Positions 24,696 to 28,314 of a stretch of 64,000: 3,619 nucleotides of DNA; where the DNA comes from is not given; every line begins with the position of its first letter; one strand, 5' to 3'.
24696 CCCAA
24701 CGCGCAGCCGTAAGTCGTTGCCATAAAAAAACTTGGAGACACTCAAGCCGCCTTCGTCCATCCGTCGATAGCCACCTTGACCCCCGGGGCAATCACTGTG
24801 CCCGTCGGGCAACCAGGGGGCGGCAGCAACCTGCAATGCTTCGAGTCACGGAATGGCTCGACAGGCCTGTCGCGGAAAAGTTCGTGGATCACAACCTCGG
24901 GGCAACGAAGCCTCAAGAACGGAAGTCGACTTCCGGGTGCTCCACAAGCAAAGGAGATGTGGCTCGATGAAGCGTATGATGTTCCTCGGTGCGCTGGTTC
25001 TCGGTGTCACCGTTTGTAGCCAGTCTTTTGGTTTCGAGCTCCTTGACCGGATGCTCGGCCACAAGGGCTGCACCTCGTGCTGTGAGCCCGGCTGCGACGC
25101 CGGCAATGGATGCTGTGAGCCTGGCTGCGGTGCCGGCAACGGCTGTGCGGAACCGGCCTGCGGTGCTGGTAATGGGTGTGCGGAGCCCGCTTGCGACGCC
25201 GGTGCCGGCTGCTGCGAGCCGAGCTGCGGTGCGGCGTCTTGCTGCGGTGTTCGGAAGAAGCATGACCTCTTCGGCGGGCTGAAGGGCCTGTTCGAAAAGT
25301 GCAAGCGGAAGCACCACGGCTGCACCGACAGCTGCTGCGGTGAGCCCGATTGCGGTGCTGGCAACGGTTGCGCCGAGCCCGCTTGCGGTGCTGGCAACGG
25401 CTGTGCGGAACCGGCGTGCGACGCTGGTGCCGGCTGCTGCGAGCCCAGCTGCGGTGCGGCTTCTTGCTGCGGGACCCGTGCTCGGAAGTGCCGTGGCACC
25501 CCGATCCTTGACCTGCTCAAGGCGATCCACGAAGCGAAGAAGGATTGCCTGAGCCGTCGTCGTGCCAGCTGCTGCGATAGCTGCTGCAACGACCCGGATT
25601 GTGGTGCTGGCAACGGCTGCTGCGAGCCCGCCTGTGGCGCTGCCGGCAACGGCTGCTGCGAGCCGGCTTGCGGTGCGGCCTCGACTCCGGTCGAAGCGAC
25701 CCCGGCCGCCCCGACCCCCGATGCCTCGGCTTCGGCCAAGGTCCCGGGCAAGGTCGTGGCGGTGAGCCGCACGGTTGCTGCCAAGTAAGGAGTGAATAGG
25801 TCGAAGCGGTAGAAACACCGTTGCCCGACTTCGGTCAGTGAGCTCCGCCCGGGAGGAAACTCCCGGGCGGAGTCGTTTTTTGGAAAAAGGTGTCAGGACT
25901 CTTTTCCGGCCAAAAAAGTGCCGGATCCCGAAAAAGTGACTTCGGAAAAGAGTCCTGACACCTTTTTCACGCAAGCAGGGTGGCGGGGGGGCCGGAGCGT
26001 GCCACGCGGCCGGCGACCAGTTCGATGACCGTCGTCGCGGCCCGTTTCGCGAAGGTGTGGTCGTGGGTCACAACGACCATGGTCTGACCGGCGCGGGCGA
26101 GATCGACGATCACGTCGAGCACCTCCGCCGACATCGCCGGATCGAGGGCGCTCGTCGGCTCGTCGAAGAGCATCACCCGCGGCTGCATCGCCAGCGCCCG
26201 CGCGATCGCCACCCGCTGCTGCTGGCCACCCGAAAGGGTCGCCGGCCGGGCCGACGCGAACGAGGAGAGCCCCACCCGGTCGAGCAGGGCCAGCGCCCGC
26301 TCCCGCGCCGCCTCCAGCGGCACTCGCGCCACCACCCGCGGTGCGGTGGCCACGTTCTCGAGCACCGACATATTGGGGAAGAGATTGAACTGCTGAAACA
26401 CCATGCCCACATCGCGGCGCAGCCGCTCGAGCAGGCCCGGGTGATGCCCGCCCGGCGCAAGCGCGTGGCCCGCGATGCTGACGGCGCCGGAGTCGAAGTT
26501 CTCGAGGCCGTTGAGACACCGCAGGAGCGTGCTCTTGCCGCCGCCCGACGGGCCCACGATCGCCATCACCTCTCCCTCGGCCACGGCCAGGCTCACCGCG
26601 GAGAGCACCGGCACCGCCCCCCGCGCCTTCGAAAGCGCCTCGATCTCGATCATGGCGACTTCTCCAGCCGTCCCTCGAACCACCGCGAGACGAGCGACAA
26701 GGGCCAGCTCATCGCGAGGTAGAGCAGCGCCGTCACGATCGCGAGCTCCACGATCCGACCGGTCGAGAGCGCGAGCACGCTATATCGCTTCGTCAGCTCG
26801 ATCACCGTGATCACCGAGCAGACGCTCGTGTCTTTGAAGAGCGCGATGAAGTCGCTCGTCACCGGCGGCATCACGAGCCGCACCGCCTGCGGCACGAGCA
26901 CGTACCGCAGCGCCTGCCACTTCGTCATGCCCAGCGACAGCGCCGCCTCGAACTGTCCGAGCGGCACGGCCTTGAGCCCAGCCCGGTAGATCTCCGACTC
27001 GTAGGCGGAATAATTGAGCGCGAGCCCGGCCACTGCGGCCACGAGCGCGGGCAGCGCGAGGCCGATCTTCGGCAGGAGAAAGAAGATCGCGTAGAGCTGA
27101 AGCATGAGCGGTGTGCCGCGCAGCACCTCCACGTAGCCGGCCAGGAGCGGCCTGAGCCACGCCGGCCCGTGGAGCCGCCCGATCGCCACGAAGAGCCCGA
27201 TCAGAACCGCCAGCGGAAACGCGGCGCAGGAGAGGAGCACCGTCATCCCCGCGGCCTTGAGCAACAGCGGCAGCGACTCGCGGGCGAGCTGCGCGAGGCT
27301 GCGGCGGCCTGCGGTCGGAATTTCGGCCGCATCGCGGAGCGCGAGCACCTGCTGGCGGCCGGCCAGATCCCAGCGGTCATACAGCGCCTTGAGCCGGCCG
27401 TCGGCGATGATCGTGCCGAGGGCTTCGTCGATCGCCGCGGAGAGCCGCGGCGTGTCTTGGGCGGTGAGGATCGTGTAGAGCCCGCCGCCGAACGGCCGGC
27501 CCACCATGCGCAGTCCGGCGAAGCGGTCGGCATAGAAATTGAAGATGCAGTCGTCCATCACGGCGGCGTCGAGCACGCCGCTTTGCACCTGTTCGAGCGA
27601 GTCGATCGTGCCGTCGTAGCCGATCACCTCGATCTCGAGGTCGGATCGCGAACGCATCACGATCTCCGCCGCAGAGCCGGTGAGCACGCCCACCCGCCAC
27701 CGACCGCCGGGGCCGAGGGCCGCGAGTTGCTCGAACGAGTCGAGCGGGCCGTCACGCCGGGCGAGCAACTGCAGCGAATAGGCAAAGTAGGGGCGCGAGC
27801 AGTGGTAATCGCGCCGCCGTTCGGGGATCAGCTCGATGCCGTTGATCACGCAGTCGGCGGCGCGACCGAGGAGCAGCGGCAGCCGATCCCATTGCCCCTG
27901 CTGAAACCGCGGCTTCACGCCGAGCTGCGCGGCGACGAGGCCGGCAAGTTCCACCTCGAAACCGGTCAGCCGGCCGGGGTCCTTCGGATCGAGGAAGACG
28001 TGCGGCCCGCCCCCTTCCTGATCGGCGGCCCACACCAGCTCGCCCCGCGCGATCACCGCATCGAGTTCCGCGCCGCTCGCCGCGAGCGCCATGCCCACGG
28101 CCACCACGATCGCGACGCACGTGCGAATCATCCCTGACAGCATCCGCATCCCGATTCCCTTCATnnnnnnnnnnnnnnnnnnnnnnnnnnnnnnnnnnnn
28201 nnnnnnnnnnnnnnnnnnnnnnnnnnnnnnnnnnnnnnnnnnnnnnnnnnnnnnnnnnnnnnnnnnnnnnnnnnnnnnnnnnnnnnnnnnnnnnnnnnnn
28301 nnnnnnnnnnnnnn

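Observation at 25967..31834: Tandem dynamin-like membrane NTPases with degenerate G motifs, translationally coupled to an amino-acid ABC importer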

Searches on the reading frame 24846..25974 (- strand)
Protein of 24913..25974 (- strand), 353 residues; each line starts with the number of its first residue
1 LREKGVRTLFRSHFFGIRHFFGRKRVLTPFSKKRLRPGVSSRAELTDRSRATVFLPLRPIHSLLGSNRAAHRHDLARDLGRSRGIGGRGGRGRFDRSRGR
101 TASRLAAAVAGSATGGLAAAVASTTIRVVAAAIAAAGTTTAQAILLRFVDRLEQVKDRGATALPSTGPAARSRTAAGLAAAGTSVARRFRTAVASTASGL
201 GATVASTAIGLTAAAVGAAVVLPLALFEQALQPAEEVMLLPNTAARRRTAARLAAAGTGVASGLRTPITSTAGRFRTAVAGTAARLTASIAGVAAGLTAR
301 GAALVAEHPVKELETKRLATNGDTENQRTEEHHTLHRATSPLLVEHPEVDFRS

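Call 23: search_protein_families(library=pfam, proteins=[window:24913-25974:-, window:24846-25784:-], max_evalue=0.01)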
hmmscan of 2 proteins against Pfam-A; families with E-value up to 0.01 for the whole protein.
window:24913-25974:- (353 aa): 0 families

window:24846-25784:- (312 aa): 0 families

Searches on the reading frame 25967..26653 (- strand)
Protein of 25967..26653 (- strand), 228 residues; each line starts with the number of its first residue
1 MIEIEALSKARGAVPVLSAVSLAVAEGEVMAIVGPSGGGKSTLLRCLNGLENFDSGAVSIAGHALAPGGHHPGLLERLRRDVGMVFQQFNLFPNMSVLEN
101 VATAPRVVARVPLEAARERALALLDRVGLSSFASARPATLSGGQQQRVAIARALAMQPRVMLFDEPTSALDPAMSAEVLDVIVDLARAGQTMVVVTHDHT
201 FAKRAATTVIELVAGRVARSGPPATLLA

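Call 7: search_protein_families(library=pfam, proteins=[window:25967-26653:-], max_evalue=0.1)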
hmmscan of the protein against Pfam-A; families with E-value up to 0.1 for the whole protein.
window:25967-26653:- (228 aa): 13 families
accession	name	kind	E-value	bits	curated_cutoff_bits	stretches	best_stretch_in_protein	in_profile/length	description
PF00005.33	ABC_tran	-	3.4e-37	128.5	25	1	18-168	2-137/137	ABC transporter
PF13304.12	AAA_21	-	4.5e-12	47.1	27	2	141-198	239-299/304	AAA domain, putative AbiEii toxin, Type IV TA system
PF02463.25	SMC_N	-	1.2e-07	31.8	40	1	138-207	135-207/220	RecF/RecN/SMC N terminal domain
PF09818.15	ABC_ATPase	-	0.00017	21.1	23.2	0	22-48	75-100/283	P-loop domain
PF03193.22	RsgA_GTPase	-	0.0012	19.1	30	1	25-59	104-138/174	RsgA GTPase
PF13555.12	AAA_29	-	0.0039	17.4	27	1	24-44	19-39/61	P-loop containing region of AAA domain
PF13191.12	AAA_16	-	0.0068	17.4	32.6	1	24-172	19-110/167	AAA ATPase domain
PF13401.12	AAA_22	-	0.0083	16.9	27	1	29-51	7-29/130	AAA domain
PF13558.12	SbcC_Walker_B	-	0.03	15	27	0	136-182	29-88/90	SbcC/RAD50-like, Walker B motif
PF13476.12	AAA_23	-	0.034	15.2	27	1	29-48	21-40/201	AAA domain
PF01078.27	Mg_chelatase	-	0.036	13.9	20.3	1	11-50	6-45/207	Magnesium chelatase, subunit ChlI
PF20703.3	nSTAND1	-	0.077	13.1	27.1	0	23-46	29-52/379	Novel STAND NTPase 1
PF03215.21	Rad17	-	0.098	13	23.8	0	16-48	34-66/186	Rad17 P-loop domain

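Call 8: search_protein_families(library=ncbifam, proteins=[window:25967-26653:-], max_evalue=0.1)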
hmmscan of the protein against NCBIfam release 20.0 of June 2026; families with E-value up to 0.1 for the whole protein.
window:25967-26653:- (228 aa): 198 families (the best 25 are shown)
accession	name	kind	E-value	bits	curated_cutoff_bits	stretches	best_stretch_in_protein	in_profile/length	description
NF007027.0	PRK09493.1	equivalog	8.8e-76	254.4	379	1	1-227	1-224/240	glutamine ABC transporter ATP-binding protein GlnQ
NF008428.0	PRK11264.1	equivalog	1.7e-68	230.6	406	1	1-227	3-232/250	L-cystine ABC transporter ATP-binding protein TcyN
TIGR03005.1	ectoine_ehuA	equivalog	3.3e-67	226.4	345.4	1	2-226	1-234/252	ectoine/hydroxyectoine ABC transporter ATP-binding protein EhuA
NF008338.0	PRK11124.1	equivalog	4e-65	219.7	369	1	2-221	3-223/242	arginine ABC transporter ATP-binding protein ArtP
NF007908.0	PRK10619.1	equivalog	1.4e-60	204.7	466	1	4-227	8-240/257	histidine ABC transporter ATP-binding protein HisP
TIGR02315.1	ABC_phnC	equivalog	8.8e-56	189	266.1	1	1-225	1-232/243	phosphonate ABC transporter ATP-binding protein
TIGR00972.1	3a0107s01c2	equivalog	1.1e-54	185.3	343.2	1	2-226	2-230/248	phosphate ABC transporter ATP-binding protein PstB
TIGR02673.1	FtsE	equivalog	1.5e-53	181.6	264.85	1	1-215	1-213/214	cell division ATP-binding protein FtsE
TIGR03265.1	PhnT2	equivalog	2e-51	175.3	457.7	1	2-225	5-221/353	putative 2-aminoethylphosphonate ABC transporter ATP-binding protein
TIGR01186.1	proV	subfamily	1.2e-49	169.3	326.6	1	14-227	6-218/363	betaine/proline/choline family ABC transporter ATP-binding protein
NF006987.0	PRK09452.1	equivalog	3.8e-49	167.4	482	1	1-225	17-234/378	spermidine/putrescine ABC transporter ATP-binding protein PotA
TIGR00968.1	3a0106s01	subfamily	9.8e-49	166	342.75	1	2-225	1-217/237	sulfate ABC transporter ATP-binding protein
TIGR02211.1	LolD_lipo_ex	equivalog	2.4e-48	164.6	307.75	1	13-216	17-218/221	lipoprotein-releasing ABC transporter ATP-binding protein LolD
TIGR02314.1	ABC_MetN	equivalog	4.9e-47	160.6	499.7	1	11-217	15-219/343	methionine ABC transporter ATP-binding protein MetN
TIGR02982.1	heterocyst_DevA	subfamily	5.1e-47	160.3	295.8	1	16-216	20-218/220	ABC exporter ATP-binding subunit, DevA family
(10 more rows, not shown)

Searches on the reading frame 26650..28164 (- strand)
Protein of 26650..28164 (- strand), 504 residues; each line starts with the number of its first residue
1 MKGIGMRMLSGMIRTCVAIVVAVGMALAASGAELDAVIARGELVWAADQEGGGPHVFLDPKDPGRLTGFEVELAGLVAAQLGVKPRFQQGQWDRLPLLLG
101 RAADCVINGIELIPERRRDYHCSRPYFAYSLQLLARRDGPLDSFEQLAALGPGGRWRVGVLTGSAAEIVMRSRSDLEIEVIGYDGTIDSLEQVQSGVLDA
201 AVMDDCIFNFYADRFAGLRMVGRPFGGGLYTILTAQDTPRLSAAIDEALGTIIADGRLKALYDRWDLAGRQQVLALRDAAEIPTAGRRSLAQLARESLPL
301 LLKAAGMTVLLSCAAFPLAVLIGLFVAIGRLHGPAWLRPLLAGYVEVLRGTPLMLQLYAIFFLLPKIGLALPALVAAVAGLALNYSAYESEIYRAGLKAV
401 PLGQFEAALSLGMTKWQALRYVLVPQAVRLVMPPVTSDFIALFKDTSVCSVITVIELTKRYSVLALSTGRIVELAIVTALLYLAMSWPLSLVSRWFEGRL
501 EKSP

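Call 7: search_protein_families(library=pfam, proteins=[window:26650-28164:-], max_evalue=0.1)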
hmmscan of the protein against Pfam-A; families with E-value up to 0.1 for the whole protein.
window:26650-28164:- (504 aa): 2 families
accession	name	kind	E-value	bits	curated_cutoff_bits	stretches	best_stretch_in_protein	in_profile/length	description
PF00497.25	SBP_bac_3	-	1.8e-20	73.5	26.4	1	61-265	16-129/132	Bacterial extracellular solute-binding proteins, family 3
PF00528.27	BPD_transp_1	-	9.2e-20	71.6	26.4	1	319-500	1-182/184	Binding-protein-dependent transport system inner membrane component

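Call 8: search_protein_families(library=ncbifam, proteins=[window:26650-28164:-], max_evalue=0.1)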
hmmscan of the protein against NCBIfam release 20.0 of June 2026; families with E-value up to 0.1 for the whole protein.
window:26650-28164:- (504 aa): 27 families (the best 25 are shown)
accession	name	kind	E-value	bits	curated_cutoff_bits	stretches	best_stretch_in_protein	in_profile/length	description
TIGR03003.1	ectoine_ehuD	equivalog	8.2e-50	169.7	205.2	1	294-499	6-211/212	ectoine/hydroxyectoine ABC transporter permease subunit EhuD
NF011680.0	PRK15100.1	equivalog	1.9e-49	168.5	300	1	292-502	6-216/222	cystine ABC transporter permease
TIGR03004.1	ectoine_ehuC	equivalog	3e-42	144.9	196.95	1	297-501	3-207/214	ectoine/hydroxyectoine ABC transporter permease subunit EhuC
NF007028.0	PRK09494.1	equivalog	2.1e-37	129.1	303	1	295-500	9-216/219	glutamine ABC transporter permease GlnP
TIGR01726.1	HEQRo_perm_3TM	subfamily_domain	8.7e-26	90.3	42.2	1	298-395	2-99/99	ABC transporter permease subunit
NF011687.0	PRK15107.1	equivalog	1.2e-25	90.7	318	1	296-496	11-219/224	glutamate/aspartate ABC transporter permease GltK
NF008426.0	PRK11260.1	equivalog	4.2e-24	85.2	312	1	15-265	15-259/266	cystine ABC transporter substrate-binding protein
NF008337.0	PRK11123.1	equivalog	9.7e-23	80.9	277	2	372-486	102-216/238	arginine ABC transporter permease ArtQ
NF008336.0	PRK11122.1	equivalog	2.4e-19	69.9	248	1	297-499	4-214/222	arginine ABC transporter permease ArtM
NF011651.0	PRK15069.1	subfamily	2e-18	66.6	306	1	306-498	24-226/237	histidine ABC transporter permease HisM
NF011714.0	PRK15135.1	subfamily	2.5e-17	63.5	319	1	300-486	8-205/228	histidine ABC transporter permease HisQ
TIGR01096.1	3A0103s03R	subfamily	8.3e-17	61.5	256.35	1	21-265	8-249/250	lysine/arginine/ornithine ABC transporter substrate-binding protein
NF041765.1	ArtJ_Ecoli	equivalog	2.9e-11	43.4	510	1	65-265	42-240/243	arginine ABC transporter substrate-binding protein ArtJ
NF041764.1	ArtI_Ecoli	equivalog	2.2e-10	40.3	522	1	65-265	42-240/243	arginine ABC transporter substrate-binding protein ArtI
NF011583.0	PRK15007.1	subfamily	1.9e-09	37.2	358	1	64-265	41-240/243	arginine ABC transporter substrate-binding protein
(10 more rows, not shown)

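Call 105: search_solved_structures(query=window:26650-28164:-, max_evalue=1e-8)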
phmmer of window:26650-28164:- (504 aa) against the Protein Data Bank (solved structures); distinct sequences matched with E-value up to 1e-8: 22.
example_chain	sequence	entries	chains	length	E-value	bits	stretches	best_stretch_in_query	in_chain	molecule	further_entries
4yms_D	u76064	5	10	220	7e-40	140.4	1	298-501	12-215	ABC-type amino acid transport system, permease component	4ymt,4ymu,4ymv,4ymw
4zv1_A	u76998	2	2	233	2.3e-21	79.3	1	62-265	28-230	AncQR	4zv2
5t0w_A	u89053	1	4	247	6.5e-18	68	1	32-265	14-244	AncCDT-1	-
5tuj_C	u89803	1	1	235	9.3e-18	67.4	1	32-265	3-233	Ancestral protein CDT-Anc1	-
5jos_A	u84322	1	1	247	3.4e-14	55.7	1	32-265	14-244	Cyclohexadienyl dehydratase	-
2pvu_A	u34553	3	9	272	2.7e-12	49.4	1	62-265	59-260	ArtJ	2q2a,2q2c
6svf_A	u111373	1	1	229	1.2e-11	47.3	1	35-265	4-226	Amino acid ABC transporter, periplasmic amino acid-binding protein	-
6wup_A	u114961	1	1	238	2.7e-11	46.1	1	32-265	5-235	Ancestral cyclohexadienyl dehydratase, AncCDT-5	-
2yln_A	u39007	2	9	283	8.7e-11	44.4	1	29-263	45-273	PUTATIVE ABC TRANSPORTER, PERIPLASMIC BINDING PROTEIN, AMINO ACID | ABC TRANSPORTER, PERIPLASMIC BINDING PROTEIN, AMINO ACID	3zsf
6ggp_A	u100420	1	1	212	2.4e-10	43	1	35-214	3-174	Amino acid ABC transporter, periplasmic amino acid-binding protein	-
6ggv_A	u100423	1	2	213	2.4e-10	43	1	35-214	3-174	Amino acid ABC transporter, periplasmic amino acid-binding protein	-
4prs_A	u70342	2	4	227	2.4e-10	43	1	35-218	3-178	ABC-type transporter, periplasmic subunit family 3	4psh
5ot8_A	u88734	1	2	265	4.1e-10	42.2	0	53-265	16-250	Nopaline-binding periplasmic protein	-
4gvo_A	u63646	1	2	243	4.4e-10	42.1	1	57-266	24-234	Lmo2349 protein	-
4p0i_A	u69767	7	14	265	7.8e-10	41.3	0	53-265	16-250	Nopaline-binding periplasmic protein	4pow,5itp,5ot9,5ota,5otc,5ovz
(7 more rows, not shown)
